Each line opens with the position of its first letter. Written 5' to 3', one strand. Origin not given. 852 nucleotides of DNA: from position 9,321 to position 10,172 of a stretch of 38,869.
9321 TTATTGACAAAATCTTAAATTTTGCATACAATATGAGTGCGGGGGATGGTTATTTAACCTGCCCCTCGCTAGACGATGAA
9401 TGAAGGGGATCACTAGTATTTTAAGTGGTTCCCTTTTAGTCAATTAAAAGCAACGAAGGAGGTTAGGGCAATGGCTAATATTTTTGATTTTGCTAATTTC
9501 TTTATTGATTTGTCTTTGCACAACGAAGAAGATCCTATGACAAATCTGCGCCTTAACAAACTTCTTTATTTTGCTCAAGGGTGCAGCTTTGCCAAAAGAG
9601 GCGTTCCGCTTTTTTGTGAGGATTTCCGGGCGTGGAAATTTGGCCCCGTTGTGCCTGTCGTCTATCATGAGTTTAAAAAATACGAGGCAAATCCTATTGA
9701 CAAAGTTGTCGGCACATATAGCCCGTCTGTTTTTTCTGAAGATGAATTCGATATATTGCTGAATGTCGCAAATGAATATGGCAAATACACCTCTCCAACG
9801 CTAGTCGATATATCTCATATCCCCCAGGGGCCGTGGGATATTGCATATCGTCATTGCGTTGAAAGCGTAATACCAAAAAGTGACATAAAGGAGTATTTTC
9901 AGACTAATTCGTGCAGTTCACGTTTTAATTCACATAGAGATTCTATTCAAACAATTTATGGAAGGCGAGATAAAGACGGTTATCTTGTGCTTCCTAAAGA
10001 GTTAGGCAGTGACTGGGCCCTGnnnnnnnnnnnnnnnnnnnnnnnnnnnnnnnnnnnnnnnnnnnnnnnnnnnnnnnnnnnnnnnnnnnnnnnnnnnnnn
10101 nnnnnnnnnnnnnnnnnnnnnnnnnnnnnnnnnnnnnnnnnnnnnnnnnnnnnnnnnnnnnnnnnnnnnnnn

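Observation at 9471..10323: Panacea-domain antitoxin (SocA/DUF4065) paired with a MazF-fold toxin next to attP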

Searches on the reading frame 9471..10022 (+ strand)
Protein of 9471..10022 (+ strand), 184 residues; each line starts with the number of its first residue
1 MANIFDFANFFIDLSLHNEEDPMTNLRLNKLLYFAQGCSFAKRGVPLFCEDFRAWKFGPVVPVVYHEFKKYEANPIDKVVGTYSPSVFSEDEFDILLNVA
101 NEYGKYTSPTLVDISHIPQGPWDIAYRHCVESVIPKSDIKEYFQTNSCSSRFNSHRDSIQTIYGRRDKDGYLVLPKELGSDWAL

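Call 3: search_protein_families(library=pfam, proteins=[window:9471-10022:+], max_evalue=1)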
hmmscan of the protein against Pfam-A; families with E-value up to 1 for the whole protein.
window:9471-10022:+ (184 aa): 1 family
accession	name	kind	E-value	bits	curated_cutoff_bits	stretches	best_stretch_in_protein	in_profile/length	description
PF13274.11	SocA_Panacea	-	4.8e-23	82.7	25.7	1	28-122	1-112/113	Antitoxin SocA-like, Panacea domain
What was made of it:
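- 9471..10025 (+): panA, the antitoxin (184 aa). Residues about 1-145 form the Panacea core; residues about 146-184 form a low-confidence C-terminal tail, .......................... PF13274, 82.7 bits (call 3).
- On PanAT (Panacea-antitoxin type II TA systems): 82.7 bits against a gathering cut-off of 25.7, covering residues 28-122 (call 3).
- Closest known: Canonical MazEF / PemIK / EndoA-EndoAI type II systems. Different: The antitoxin has a Panacea core in place of an AbrB/SpoVT or RHH DNA-binding domain (call 3), so no autoregulatory DNA binding is evident.
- Checked: Gene 1 matches PF13274 SocA_Panacea at E 4.8e-23, 82.7 bits, cut-off 25.7 (call 3).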

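Call 4: search_protein_families(library=ncbifam, proteins=[window:9471-10022:+], max_evalue=1)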
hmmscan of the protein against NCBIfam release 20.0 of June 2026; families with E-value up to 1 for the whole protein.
window:9471-10022:+ (184 aa): 1 family
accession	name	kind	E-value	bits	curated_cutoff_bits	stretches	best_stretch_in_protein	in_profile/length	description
NF047745.1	SocA_antitoxin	equivalog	2.7e-26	92.3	190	1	8-154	7-166/176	type VI toxin-antitoxin system SocA family antitoxin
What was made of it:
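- On SocAB type VI TA: NF047745 scores 92.3 bits against a cut-off of 190 (call 4).
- Closest known: SocAB. Same: The antitoxin shares the Panacea/DUF4065 domain (calls 3, 4).
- NCBIfam's only hit is the SocA_antitoxin model (E 2.7e-26, call 4), and the Pfam family is named after SocA (call 3). The score of 92.3 bits is far below that equivalog's cut-off of 190 (call 4).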

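Call 5: search_protein_families(library=phrogs, proteins=[window:9471-10022:+], max_evalue=1)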
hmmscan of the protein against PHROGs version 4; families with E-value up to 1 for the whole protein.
window:9471-10022:+ (184 aa): 2 families
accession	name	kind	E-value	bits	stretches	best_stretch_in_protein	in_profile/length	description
phrog_1281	-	unknown function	8.4e-45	153.8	1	1-178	7-192/195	-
phrog_10390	-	unknown function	2e-32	113.9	1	4-146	151-294/299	-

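Call 6: search_protein_families(library=padloc, proteins=[window:9471-10022:+], max_evalue=1)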
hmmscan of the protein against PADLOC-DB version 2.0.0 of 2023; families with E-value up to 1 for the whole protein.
window:9471-10022:+ (184 aa): 0 families
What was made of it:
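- Tried and rejected: PADLOC gave nothing significant (call 6).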

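Call 16: search_solved_structures(query=window:9471-10022:+, max_evalue=10, show_alignments=2)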
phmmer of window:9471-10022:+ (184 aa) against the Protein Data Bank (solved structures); distinct sequences matched with E-value up to 10: 1.
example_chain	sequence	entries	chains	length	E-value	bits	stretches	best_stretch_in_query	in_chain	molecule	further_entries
9kce_B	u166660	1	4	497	0.37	13.6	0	62-170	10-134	Endonuclease MutS2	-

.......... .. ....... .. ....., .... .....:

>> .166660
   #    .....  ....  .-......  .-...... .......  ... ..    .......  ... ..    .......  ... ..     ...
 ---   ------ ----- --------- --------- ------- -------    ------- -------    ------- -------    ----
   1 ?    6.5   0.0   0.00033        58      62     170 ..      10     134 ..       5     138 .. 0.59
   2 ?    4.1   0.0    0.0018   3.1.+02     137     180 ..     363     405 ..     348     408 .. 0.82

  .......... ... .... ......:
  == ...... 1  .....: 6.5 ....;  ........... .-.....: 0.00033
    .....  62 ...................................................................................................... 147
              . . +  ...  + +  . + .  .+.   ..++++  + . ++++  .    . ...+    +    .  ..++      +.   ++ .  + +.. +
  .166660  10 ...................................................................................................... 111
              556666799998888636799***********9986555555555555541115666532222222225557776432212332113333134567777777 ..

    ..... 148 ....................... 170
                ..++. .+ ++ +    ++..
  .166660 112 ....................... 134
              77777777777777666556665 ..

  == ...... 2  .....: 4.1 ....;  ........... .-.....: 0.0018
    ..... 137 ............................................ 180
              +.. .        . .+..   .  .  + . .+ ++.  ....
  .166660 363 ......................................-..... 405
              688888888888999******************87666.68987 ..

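Call 18: find_homologous_proteins(query=window:9471-10022:+, max_evalue=1e-10)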
Query window:9471-10022:+ (184 aa): 42 proteins with E <= 1e-10 among 57 candidates.
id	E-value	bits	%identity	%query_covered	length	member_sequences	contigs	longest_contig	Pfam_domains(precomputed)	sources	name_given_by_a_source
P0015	2.3e-124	430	100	100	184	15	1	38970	PF13274.12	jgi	jgi:uncharacterized phage-associated protein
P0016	3.4e-71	257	63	100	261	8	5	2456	PF13274.12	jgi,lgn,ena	jgi:uncharacterized phage-associated protein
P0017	3.7e-71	257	61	100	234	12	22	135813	PF13274.12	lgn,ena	-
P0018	9.6e-67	242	60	100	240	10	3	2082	PF13274.12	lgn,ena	-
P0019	2.9e-60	221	54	99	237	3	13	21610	PF13274.12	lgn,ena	-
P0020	4.3e-59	217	58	100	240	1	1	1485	PF13274.12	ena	-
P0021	3.6e-48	182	50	99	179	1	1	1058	PF13274.12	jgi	jgi:uncharacterized phage-associated protein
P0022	5.2e-47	178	50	100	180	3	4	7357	PF13274.12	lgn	-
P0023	9.9e-47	177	52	97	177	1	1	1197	PF13274.12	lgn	-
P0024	7.2e-46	174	48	98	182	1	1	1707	PF13274.12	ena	-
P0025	1.1e-45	174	47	96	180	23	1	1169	PF13274.12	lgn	-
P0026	8.7e-45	171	48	96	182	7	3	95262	PF13274.12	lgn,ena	-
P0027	9.6e-43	164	44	99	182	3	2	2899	PF13274.12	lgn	-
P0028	1.1e-41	161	47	97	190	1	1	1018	PF13274.12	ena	-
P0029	8.9e-41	158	47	98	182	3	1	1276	PF13274.12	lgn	-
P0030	3.5e-40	156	47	96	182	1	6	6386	PF13274.12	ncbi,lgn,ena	-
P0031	5.7e-39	152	47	93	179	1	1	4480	PF13274.12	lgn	-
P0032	1.7e-37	147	44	96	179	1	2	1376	PF13274.12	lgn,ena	-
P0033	1.7e-36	144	45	94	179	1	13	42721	PF13274.12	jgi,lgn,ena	-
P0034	1.4e-35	141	46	96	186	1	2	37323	PF13274.12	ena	-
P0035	6.0e-35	139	45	97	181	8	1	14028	PF13274.12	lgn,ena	-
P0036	6.2e-33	132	44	97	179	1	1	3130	PF13274.12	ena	-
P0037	6.5e-33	132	41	96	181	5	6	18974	PF13274.12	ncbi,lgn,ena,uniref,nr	ncbi:Panacea domain-containing protein [Megasphaera sp. DISK 18]|uniref:Panacea domain-containing pr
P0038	1.2e-32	131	42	98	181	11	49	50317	PF13274.12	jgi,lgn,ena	jgi:uncharacterized phage-associated protein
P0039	1.3e-32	131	43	94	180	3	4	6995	PF13274.12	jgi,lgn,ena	-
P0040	2.5e-32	130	41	96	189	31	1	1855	PF13274.12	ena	-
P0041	1.1e-31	128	41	96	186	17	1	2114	PF13274.12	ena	-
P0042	2.1e-31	127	40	96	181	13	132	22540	PF13274.12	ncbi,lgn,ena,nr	ncbi:Panacea domain-containing protein [Megasphaera sp.]|nr:type II toxin-antitoxin system antitoxin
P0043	7.0e-31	125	47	76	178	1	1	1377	PF13274.12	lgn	-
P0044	1.2e-30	125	40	96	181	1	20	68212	PF13274.12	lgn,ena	-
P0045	2.2e-30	124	41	97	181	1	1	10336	PF13274.12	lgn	-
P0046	2.6e-29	120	40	96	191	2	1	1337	PF13274.12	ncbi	-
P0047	2.8e-29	120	42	99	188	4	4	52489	PF13274.12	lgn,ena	-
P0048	1.0e-27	115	40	99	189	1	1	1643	PF13274.12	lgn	-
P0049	1.5e-26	111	39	99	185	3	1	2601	PF13274.12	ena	-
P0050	3.1e-26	110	39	97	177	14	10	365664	PF13274.12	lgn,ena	-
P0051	3.1e-22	97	38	97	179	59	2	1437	PF13274.12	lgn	-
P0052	2.1e-21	94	39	85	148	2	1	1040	PF13274.12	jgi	-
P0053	3.2e-21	94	34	96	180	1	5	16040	PF13274.12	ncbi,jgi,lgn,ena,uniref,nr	ncbi:type II toxin-antitoxin system antitoxin SocA domain-containing protein [Globicatella sulfidifa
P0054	8.8e-19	86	38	77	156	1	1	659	PF13274.12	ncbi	-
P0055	4.4e-16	77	35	80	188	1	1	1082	PF13274.12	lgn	-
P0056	1.3e-14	72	37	74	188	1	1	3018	PF13274.12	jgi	jgi:uncharacterized phage-associated protein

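Call 32: find_encoding_contigs(protein=P0042, flank=2500, max_places=3)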
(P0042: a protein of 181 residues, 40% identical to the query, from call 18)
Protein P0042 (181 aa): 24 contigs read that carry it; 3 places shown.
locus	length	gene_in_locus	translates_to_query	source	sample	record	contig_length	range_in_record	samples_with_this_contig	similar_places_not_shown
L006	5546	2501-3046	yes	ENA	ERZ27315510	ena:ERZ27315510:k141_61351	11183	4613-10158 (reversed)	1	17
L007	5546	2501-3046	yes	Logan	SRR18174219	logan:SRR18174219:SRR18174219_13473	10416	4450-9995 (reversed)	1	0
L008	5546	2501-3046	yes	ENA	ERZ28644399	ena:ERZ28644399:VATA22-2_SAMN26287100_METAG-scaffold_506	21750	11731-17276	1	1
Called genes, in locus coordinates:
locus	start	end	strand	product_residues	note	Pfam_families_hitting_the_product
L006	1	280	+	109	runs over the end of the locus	-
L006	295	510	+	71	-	-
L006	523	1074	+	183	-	PF01520:Amidase_3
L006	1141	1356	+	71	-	PF07872:DUF1659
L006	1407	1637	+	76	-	PF11148:DUF2922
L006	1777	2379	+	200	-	PF08281:Sigma70_r4_2, PF04545:Sigma70_r4 (faint)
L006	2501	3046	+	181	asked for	PF13274:SocA_Panacea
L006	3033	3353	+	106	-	PF02452:PemK_toxin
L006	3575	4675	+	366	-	PF13450:NAD_binding_8, PF01593:Amino_oxidase, PF03275:GLF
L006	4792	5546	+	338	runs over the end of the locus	PF00535:Glycos_transf_2, PF13641:Glyco_tranf_2_3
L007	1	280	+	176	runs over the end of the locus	-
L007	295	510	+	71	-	-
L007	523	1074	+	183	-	PF01520:Amidase_3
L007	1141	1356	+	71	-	PF07872:DUF1659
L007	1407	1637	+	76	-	PF11148:DUF2922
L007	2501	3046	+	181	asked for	PF13274:SocA_Panacea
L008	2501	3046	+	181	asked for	PF13274:SocA_Panacea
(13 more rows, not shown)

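Call 33: find_encoding_contigs(protein=P0050, flank=2500, max_places=2)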
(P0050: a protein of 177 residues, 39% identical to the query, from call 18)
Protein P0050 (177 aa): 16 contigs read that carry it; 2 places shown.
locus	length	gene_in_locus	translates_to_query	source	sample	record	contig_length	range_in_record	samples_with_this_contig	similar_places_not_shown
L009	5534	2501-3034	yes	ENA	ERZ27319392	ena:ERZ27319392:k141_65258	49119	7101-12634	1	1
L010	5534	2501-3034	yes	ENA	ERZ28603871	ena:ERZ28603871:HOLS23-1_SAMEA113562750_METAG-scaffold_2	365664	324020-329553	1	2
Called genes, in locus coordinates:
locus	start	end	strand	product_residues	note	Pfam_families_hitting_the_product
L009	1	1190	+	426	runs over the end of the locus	PF13506:Glyco_transf_21 (weak), PF00535:Glycos_transf_2, PF13641:Glyco_tranf_2_3, PF13632:Glyco_trans_2_3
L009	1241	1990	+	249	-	PF01975:SurE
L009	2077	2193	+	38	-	-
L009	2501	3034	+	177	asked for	PF13274:SocA_Panacea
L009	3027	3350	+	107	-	PF02452:PemK_toxin (weak)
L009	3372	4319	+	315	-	PF01625:PMSR, PF01641:SelR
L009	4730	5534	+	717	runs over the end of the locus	PF07715:Plug, PF00593:TonB_dep_Rec_b-barrel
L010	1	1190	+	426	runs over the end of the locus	PF13506:Glyco_transf_21 (weak), PF00535:Glycos_transf_2, PF13641:Glyco_tranf_2_3, PF13632:Glyco_trans_2_3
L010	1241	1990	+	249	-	PF01975:SurE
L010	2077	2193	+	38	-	-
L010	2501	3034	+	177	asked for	PF13274:SocA_Panacea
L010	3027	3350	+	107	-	PF02452:PemK_toxin (weak)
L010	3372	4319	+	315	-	PF01625:PMSR, PF01641:SelR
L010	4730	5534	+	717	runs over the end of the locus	PF07715:Plug, PF00593:TonB_dep_Rec_b-barrel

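Call 34: find_encoding_contigs(protein=P0053, flank=2500, max_places=2)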
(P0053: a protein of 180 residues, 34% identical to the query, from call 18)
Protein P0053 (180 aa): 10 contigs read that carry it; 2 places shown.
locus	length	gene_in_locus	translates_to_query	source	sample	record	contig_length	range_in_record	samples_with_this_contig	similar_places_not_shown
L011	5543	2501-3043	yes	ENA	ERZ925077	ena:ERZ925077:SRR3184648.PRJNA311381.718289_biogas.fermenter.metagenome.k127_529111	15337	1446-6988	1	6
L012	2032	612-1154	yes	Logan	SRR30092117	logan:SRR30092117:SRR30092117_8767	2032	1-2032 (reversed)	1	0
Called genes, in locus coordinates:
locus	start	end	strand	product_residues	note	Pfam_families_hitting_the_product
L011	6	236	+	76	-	-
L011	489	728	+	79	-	-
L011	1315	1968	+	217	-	PF08797:HIRAN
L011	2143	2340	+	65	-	-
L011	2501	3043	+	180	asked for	PF13274:SocA_Panacea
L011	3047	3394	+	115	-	PF02452:PemK_toxin (weak)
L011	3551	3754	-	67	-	PF13443:HTH_26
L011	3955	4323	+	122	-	-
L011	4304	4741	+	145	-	-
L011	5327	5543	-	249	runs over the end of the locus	PF19502:DUF6036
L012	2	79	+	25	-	?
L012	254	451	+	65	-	-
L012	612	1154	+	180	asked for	PF13274:SocA_Panacea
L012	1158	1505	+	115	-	PF02452:PemK_toxin (weak)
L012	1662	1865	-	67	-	PF13443:HTH_26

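Call 35: find_encoding_contigs(protein=P0047, flank=2500, max_places=2)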
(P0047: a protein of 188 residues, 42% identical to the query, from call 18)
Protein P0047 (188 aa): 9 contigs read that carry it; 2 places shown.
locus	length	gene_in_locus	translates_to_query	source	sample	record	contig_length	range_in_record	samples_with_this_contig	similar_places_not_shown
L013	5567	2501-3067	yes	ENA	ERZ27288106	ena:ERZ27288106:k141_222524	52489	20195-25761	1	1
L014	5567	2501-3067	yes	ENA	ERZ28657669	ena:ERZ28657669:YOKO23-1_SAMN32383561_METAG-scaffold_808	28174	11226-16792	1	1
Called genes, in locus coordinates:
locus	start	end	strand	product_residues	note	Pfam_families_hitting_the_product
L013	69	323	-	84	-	-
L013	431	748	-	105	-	-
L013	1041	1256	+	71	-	-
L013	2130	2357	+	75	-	-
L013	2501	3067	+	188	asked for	PF13274:SocA_Panacea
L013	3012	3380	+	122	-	-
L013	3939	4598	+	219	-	PF01791:DeoC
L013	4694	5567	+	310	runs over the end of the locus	PF03547:Mem_trans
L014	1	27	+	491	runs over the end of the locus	PF13148:DUF3987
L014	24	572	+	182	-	-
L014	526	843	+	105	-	-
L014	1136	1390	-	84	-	-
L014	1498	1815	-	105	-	-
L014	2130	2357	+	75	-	-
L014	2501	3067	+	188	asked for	PF13274:SocA_Panacea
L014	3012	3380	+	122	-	-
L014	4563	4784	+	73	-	-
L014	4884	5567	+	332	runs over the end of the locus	PF02733:Dak1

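Call 37: find_related_loci(query=A2, collection=genome_contigs, flank=3000)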
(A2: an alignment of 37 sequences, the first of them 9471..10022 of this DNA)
Query A2 (184 aa) in genome_contigs; peptide patterns used: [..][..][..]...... (x = any residue, [..] = any of these).
120 stretches matched a pattern; 59 encode a relative of the query (tblastn E <= 1e-3); 59 distinct loci.
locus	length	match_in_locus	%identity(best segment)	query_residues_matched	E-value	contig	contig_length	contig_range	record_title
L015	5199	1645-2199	47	1-184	4e-50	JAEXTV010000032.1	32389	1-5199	MAG: Bacillota bacterium isolate OH_HBrB_366 k127_907773, whole genome shotgun sequence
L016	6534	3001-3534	48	1-177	2e-48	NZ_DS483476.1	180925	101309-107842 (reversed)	Amedibacillus dolichus DSM 3991 Scfld_02_16, whole genome shotgun sequence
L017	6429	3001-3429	48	1-143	2e-43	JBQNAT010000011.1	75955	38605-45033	MAG: Sphaerochaeta sp. isolate A27_bin.33 NODE_100_length_75955_cov_8.815086, whole genome shotgun sequence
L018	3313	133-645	43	5-182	5e-43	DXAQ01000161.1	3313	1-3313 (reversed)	MAG TPA_asm: Candidatus Mucispirillum faecigallinarum isolate ChiW4-1371 ChiW4__C157220_L3313_SAMN06858595, whole genome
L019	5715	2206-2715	44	6-182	3e-43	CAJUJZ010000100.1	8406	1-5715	MAG TPA_asm: uncultured Mucispirillum sp. isolate MGBC140179 genome assembly, contig: MGBC140179.100, whole genome shotg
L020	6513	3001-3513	43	5-182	2e-42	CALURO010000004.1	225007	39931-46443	MAG: uncultured Mucispirillum sp. isolate BRZ_QF__bin37 genome assembly, contig: BRZ_QF__NODE_28_length_225007_cov_77.78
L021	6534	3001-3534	40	1-177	5e-42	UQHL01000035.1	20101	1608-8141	uncultured Clostridiales bacterium isolate UMGS285 genome assembly, contig: NODE_340_length_20101_cov_9.91844, whole gen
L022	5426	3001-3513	43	8-178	1e-41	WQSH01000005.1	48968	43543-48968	MAG: Oscillospiraceae bacterium isolate Co191P1bin82 JGI24694J35173_10000277, whole genome shotgun sequence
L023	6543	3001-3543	45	1-181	2e-41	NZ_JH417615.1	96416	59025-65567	Anaeroglobus geminatus F0357 Scfld150, whole genome shotgun sequence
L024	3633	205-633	46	1-143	2e-41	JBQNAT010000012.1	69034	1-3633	MAG: Sphaerochaeta sp. isolate A27_bin.33 NODE_120_length_69034_cov_7.981763, whole genome shotgun sequence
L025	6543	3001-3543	46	1-181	6e-41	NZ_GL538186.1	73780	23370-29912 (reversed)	Megasphaera micronuciformis F0359 Scfld16, whole genome shotgun sequence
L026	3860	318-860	42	1-183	6e-40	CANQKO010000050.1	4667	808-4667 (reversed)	MAG: uncultured Bacilli bacterium isolate Lapin-027__bin20 genome assembly, contig: Lapin-027__NODE_21088_length_4667_co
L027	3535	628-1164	41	6-184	5e-40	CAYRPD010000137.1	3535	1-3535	MAG TPA_asm: uncultured Oscillospiraceae bacterium isolate SRP313737_co1_217 genome assembly, contig: NODE_33632_length_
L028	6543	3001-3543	42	1-184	1e-39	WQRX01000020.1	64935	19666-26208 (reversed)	MAG: Defluviitaleaceae bacterium isolate Co191P1bin64 JGI24694J35173_10000130, whole genome shotgun sequence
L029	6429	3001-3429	47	1-144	3e-38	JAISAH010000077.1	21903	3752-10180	MAG: Gracilibacteraceae bacterium isolate Gx481_bin137 k119_1283739, whole genome shotgun sequence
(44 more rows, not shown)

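Call 38: find_related_loci(query=A2, collection=viral_contigs, flank=3000)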
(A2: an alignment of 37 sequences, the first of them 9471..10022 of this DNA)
Query A2 (184 aa) in viral_contigs; peptide patterns used: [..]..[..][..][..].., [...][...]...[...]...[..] (x = any residue, [..] = any of these).
481 stretches matched a pattern; 381 encode a relative of the query (tblastn E <= 1e-3); the best 80 are kept; 80 distinct loci.
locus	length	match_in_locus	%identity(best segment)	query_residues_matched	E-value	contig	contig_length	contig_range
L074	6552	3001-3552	61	1-184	2e-75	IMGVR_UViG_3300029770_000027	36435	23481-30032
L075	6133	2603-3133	49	1-177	2e-49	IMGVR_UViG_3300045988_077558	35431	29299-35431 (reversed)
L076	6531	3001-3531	49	1-177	2e-49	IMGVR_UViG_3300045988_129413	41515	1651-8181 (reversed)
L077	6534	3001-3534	48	1-177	2e-48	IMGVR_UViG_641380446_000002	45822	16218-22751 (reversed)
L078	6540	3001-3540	45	5-184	3e-47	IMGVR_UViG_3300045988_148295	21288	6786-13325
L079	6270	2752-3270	44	1-177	4e-44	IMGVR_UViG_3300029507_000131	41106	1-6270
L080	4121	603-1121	44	1-177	3e-44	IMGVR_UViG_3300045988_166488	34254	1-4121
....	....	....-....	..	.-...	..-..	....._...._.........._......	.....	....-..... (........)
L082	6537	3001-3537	43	1-182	2e-42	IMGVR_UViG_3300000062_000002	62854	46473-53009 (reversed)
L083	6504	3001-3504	45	5-177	2e-41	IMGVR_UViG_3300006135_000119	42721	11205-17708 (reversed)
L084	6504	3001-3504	45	5-177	2e-41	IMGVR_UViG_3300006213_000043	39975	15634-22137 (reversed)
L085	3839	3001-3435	47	1-146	3e-41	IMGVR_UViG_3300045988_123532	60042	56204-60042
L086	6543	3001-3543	45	1-181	3e-41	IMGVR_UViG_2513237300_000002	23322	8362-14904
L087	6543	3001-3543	46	1-181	8e-41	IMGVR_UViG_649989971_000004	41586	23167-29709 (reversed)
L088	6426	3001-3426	48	1-143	2e-40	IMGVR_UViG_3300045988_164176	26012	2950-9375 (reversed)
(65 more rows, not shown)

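Call 52: predict_structure(alignment_id=A2)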
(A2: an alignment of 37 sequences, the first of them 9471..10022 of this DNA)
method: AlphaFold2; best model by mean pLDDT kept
length: 184 residues; sequences in the alignment: 37
mean_pLDDT: 87.9   pTM: 0.79
mean pLDDT of the five models: 87.9, 86.7, 86.7, 86.6, 85.7
residues with pLDDT >= 90: 136; 70-90: 19; 50-70: 25; < 50: 4
segments of 3 or more residues with pLDDT < 50: 181-184
pLDDT, mean of each block of 10 residues (from residue 1): 94 90 94 97 96 98 98 94 94 95 93 96 95 97 79 54 70 65 44
secondary structure, 60 per line:
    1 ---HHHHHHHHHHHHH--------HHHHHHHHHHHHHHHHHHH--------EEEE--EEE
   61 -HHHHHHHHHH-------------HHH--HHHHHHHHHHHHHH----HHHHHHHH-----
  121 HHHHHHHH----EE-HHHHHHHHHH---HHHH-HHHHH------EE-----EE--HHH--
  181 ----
elements in order: H4-16 H25-43 E52-55 E58-60 H62-71 H90-103 H108-115 H121-128 H136-145 H149-152 H154-158
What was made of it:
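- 9471..10025 (+): The AF2 model has pLDDT above 90 for 1-140 and 44-70 for 151-184 (call 52).
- On PanAT (Panacea-antitoxin type II TA systems): The AF2 core is predicted with confidence (call 52).
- This PanA has no extra folded domain (calls 3, 52).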

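Call 54: find_encoding_contigs(protein=P0015, flank=1500, max_places=3)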
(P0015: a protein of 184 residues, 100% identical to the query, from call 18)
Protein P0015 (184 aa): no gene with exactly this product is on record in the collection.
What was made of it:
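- Tried and rejected: An exact look-up of the window's own PanA found no contig on record (call 54).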
